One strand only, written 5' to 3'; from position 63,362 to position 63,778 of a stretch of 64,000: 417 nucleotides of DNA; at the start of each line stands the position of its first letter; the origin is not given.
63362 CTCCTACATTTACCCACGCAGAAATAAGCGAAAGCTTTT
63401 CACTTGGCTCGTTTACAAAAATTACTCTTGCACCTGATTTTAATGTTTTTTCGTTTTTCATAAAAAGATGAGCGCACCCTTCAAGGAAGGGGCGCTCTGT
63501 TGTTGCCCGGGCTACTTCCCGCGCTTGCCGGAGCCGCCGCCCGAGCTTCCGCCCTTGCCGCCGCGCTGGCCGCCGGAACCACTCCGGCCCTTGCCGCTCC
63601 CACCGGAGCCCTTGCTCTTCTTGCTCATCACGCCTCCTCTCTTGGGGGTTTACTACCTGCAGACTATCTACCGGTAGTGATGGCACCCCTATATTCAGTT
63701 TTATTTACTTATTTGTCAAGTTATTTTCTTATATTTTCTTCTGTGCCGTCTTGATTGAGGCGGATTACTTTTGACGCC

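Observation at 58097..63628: Two M16 peptidase genes each immediately preceded by a GC-rich gene for a tiny Gly/Lys/Arg-rich peptide: candidate peptide-processing locus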

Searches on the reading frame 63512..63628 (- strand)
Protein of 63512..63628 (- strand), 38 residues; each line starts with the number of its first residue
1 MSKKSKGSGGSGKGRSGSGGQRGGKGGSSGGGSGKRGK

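Call 4: search_protein_families(library=pfam, proteins=[window:63512-63628:-], max_evalue=0.1)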
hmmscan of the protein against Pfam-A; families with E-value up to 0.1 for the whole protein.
window:63512-63628:- (38 aa): 0 families

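Call 8: search_protein_families(library=ncbifam, proteins=[window:63512-63628:-], max_evalue=1)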
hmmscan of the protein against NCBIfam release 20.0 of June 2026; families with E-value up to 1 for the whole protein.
window:63512-63628:- (38 aa): 0 families

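Call 57: list_cluster_members(proteins=[window:63515-63628:-, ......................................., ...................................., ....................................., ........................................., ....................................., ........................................, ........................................, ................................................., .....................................])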
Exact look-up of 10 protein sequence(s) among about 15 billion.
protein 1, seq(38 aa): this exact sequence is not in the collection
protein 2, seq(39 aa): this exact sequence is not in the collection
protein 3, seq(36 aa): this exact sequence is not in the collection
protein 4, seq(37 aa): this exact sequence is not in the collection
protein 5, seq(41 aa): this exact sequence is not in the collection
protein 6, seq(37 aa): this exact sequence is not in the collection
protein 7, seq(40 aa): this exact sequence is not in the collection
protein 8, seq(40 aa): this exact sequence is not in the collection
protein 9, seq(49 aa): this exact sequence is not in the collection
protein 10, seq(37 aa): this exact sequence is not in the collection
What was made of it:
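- Tried and rejected: The 15-billion-protein exact look-up holds none of 10 smORF2-family sequences (call 57).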

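Call 83: search_solved_structures(query=A4, max_evalue=1)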
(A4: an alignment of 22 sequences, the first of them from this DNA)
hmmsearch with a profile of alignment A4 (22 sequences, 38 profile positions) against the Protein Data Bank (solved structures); distinct sequences matched with E-value up to 1: 0.

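Call 88: search_protein_families(library=pfam, alignment_id=A4, max_evalue=1)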
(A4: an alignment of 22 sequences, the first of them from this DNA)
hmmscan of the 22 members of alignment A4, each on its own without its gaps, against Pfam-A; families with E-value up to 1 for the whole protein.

A. member 1, seq(38 aa): 0 families

B. families by the number of members that match (of 22 scanned): 0 families
